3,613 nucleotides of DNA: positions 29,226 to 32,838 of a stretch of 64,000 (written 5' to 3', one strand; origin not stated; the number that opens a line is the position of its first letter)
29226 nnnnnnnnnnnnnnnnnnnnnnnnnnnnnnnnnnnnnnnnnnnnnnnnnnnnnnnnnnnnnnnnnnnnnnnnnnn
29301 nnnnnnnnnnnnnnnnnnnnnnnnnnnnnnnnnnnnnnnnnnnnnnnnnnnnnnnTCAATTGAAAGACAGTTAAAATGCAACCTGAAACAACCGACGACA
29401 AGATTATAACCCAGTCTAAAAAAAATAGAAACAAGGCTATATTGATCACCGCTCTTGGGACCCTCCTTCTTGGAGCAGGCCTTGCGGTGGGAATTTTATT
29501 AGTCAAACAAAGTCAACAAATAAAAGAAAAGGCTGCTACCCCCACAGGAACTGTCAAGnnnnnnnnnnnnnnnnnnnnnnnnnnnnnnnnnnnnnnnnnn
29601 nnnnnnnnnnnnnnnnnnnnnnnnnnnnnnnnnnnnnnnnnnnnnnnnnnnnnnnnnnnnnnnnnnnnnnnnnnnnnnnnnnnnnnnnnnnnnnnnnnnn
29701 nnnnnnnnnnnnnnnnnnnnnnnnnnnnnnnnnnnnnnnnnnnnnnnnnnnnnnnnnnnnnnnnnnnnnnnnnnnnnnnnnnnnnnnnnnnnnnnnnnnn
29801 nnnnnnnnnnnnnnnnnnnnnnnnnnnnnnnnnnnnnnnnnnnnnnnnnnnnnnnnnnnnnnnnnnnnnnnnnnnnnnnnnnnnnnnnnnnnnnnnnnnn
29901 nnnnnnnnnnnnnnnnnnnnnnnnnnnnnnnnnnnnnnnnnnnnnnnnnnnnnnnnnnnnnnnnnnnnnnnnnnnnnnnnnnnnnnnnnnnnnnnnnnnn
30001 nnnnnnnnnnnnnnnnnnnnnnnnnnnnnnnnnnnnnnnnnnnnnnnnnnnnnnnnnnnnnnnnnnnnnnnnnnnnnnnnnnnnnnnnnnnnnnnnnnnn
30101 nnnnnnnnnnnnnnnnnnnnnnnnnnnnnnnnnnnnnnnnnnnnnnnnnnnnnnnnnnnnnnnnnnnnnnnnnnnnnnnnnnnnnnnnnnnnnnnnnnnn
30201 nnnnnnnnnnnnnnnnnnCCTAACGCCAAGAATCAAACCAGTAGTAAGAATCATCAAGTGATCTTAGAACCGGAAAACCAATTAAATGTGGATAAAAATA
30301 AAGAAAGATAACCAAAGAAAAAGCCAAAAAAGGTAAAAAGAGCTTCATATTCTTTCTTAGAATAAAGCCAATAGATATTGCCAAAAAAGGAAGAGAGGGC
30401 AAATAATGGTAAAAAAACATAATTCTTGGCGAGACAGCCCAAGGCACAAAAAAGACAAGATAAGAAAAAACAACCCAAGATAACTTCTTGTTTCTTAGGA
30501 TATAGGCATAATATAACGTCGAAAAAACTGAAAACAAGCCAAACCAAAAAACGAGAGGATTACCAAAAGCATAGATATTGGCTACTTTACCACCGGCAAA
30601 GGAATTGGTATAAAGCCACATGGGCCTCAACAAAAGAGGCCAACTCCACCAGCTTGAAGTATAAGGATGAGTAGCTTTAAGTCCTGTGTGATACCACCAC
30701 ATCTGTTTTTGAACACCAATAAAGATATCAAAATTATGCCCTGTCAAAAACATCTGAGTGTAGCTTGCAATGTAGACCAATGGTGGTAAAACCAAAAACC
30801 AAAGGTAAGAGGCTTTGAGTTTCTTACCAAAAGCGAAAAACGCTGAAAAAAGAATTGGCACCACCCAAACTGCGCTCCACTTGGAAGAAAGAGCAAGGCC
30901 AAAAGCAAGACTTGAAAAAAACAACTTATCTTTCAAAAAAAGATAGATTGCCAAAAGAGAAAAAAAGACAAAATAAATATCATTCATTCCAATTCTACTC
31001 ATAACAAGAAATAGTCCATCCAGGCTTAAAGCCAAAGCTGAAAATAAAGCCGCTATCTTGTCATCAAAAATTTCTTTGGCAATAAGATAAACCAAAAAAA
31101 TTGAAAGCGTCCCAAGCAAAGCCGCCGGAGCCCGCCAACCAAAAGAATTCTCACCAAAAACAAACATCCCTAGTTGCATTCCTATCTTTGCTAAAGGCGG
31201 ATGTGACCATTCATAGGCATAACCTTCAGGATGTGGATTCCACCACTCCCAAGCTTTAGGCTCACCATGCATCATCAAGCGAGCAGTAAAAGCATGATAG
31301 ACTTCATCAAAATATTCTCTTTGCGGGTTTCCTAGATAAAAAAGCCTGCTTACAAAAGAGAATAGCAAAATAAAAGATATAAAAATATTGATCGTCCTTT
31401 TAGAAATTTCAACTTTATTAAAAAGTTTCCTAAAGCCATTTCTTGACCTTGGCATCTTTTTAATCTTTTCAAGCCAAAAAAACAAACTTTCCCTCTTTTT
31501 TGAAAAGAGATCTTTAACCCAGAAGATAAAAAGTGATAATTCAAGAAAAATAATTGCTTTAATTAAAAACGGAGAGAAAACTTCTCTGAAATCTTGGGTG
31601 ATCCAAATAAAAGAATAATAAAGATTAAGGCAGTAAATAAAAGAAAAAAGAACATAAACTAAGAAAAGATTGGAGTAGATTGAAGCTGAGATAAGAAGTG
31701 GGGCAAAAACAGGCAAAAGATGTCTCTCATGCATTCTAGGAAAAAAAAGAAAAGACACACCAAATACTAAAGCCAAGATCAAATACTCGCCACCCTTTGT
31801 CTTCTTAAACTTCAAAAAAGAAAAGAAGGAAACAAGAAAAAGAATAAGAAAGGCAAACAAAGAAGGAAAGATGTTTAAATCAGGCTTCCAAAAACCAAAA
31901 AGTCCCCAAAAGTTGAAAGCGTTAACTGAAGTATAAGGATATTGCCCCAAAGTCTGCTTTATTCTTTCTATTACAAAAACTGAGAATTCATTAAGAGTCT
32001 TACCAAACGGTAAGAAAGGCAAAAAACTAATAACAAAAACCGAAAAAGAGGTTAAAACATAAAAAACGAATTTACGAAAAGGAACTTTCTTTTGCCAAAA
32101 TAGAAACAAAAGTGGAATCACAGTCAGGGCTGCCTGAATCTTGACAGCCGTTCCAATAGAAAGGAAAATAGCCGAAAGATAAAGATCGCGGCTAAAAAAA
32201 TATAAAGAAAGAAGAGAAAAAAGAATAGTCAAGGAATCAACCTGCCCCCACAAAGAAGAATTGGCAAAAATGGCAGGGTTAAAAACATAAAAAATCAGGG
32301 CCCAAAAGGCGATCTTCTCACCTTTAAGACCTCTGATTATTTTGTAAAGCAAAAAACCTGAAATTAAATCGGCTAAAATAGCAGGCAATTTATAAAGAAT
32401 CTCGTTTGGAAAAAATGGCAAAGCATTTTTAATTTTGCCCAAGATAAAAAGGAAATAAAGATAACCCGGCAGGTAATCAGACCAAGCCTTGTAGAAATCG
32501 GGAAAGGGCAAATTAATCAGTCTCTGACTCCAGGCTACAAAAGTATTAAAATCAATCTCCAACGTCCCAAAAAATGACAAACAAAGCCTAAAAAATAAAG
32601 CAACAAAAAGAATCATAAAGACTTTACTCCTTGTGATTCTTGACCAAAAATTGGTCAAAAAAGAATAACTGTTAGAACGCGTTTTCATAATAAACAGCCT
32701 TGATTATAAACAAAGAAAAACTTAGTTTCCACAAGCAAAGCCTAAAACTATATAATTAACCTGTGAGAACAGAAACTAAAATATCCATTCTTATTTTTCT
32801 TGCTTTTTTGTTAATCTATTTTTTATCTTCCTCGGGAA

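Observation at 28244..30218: Dockerin plus cohesin-like surface proteins next to pilN/pilO in a non-cellulolytic-looking genome.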

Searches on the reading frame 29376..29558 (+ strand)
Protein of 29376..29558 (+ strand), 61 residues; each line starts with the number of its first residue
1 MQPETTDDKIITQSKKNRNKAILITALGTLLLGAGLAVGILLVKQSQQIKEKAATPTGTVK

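Call 84: search_protein_families(library=ncbifam, proteins=[window:29376-29558:+], max_evalue=10)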
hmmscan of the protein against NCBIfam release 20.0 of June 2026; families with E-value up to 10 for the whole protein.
seq(61 aa): 4 families
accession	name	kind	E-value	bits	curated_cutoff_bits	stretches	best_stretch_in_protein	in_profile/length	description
NF041525.1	HrpD5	equivalog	0.024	14.1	300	1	7-57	107-157/314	HrpD5 family protein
NF004285.1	PRK05696.1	equivalog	0.03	14.1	179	1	9-54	11-53/171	flagellar basal body-associated protein FliL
NF049861.1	SCO2400_fam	subfamily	0.068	13.7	55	1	13-56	89-132/136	SCO2400 family protein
NF009420.1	PRK12785.1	equivalog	0.072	12.9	197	1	8-56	9-57/161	flagellar basal body-associated protein FliL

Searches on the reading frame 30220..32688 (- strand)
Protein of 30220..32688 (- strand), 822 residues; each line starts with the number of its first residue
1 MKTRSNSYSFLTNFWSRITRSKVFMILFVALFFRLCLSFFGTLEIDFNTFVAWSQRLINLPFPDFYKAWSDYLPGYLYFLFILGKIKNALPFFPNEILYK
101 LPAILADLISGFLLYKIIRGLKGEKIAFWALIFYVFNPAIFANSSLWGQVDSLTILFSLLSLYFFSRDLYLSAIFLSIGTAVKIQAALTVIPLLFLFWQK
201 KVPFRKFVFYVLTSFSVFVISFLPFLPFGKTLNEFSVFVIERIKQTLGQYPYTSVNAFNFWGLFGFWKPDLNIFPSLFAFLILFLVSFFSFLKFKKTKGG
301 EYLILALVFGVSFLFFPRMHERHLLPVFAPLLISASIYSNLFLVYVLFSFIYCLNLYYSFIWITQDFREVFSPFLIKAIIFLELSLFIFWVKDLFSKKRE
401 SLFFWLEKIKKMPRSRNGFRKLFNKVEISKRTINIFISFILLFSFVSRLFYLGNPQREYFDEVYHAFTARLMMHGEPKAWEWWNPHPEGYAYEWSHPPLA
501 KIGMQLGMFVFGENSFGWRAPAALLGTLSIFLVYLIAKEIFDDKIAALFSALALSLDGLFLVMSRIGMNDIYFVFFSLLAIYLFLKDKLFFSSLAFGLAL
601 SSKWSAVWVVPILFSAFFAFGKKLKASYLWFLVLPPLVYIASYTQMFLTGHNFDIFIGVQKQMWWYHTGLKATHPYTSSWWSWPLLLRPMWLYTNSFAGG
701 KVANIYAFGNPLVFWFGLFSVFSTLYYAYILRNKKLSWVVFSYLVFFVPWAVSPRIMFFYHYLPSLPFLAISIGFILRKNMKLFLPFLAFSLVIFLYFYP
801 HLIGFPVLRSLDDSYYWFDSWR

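Call 42: search_protein_families(library=pfam, proteins=[window:30220-32688:-], max_evalue=0.05)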
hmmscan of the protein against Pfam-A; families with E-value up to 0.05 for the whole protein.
window:30220-32688:- (822 aa): 5 families
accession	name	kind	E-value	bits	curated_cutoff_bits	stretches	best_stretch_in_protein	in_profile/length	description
PF13231.12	PMT_2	-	5.1e-22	79.2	26.1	2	495-638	1-152/160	Dolichyl-phosphate-mannose-protein mannosyltransferase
PF16192.10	PMT_4TMC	-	9.6e-18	64.8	32.4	1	654-821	3-202/202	C-terminal four TMM region of protein-O-mannosyltransferase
PF02366.24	PMT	-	8.1e-14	52.2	22.7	1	439-624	2-204/245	Dolichyl-phosphate-mannose-protein mannosyltransferase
PF15971.10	Mannosyl_trans4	-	0.002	18.4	33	1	528-614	48-134/163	DolP-mannose mannosyltransferase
PF22730.1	NCC-H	-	0.027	14.7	27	0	59-69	18-28/29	NACHT C-terminal Cysteine and Histidine-containing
